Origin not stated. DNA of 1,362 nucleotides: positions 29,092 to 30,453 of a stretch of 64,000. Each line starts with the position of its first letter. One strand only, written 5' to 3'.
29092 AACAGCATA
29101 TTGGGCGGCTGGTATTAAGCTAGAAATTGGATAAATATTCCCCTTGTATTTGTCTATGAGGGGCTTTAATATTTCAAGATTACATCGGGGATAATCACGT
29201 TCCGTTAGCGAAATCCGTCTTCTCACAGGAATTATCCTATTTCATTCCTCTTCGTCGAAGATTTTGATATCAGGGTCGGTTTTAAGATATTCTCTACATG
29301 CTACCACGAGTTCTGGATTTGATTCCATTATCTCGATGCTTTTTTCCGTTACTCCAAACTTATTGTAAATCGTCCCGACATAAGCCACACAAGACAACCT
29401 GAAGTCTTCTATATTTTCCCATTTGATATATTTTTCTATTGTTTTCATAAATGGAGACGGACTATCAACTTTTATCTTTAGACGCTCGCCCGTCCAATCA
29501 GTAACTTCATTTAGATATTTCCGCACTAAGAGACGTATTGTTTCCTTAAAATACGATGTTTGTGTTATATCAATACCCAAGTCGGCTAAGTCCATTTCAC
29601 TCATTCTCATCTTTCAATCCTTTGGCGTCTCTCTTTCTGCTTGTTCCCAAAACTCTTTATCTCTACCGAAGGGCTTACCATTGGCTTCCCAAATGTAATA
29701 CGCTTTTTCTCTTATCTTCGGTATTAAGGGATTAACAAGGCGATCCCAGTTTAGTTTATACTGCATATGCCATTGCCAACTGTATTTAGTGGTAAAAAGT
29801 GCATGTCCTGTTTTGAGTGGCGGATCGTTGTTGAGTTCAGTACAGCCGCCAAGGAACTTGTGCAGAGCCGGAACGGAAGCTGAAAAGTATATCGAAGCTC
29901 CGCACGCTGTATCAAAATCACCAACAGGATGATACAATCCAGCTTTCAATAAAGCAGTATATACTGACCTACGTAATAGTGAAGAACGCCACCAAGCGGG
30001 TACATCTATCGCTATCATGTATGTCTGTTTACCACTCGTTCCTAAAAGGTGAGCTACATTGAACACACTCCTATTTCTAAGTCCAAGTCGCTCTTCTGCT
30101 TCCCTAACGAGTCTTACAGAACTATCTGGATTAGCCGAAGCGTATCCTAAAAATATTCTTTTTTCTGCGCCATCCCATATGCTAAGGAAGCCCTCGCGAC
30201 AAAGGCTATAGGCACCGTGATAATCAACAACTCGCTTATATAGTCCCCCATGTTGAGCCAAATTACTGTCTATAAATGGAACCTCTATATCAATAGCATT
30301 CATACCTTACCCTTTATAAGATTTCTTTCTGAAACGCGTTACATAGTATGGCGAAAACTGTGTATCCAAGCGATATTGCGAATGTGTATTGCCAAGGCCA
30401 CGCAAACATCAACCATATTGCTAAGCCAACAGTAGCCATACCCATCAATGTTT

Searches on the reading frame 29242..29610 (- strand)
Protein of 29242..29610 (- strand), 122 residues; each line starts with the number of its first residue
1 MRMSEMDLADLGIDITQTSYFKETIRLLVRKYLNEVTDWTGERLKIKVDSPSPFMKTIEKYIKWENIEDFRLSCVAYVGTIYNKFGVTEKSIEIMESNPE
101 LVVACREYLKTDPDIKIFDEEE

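Call 18: search_protein_families(library=pfam, proteins=[window:29242-29610:-], max_evalue=0.01)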
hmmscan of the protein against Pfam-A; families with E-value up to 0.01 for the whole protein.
window:29242-29610:- (122 aa): 1 family
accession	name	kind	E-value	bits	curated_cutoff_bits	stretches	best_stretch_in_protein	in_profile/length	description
PF06798.17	PrkA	-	0.003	17.7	25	1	19-105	113-202/255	PrkA serine protein kinase C-terminal domain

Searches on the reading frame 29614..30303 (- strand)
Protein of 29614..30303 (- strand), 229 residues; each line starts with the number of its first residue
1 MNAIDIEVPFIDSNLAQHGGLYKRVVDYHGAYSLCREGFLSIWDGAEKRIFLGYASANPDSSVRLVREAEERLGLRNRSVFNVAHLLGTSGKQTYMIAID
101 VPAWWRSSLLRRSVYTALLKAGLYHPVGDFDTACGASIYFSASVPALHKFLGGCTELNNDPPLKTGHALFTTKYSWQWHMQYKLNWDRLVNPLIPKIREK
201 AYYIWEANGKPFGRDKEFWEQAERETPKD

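Call 5: search_protein_families(library=pfam, proteins=[window:29614-30303:-], max_evalue=1)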
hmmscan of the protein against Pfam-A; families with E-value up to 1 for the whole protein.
window:29614-30303:- (229 aa): 2 families
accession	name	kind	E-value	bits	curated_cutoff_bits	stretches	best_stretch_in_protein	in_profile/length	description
PF11154.13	DUF2934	-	3.6e-12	46.2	22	1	196-225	5-34/37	Protein of unknown function (DUF2934)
PF23229.2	DUF7067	-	0.22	11.8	27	1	199-211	6-18/56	Alpha-glucan water dikinase, DUF7067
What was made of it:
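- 29629..29718 (-): DUF2934 module of copy B (residues 196-225). Pfam PF11154 E 3.6e-12, 46.2 bits against a cut-off of 22 (call 5).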

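Call 6: search_protein_families(library=phrogs, proteins=[window:29614-30303:-], max_evalue=1)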
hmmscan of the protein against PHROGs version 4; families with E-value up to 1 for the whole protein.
window:29614-30303:- (229 aa): 1 family
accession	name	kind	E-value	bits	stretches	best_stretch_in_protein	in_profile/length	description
phrog_13483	-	unknown function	0.33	11.7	1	16-63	7-50/171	-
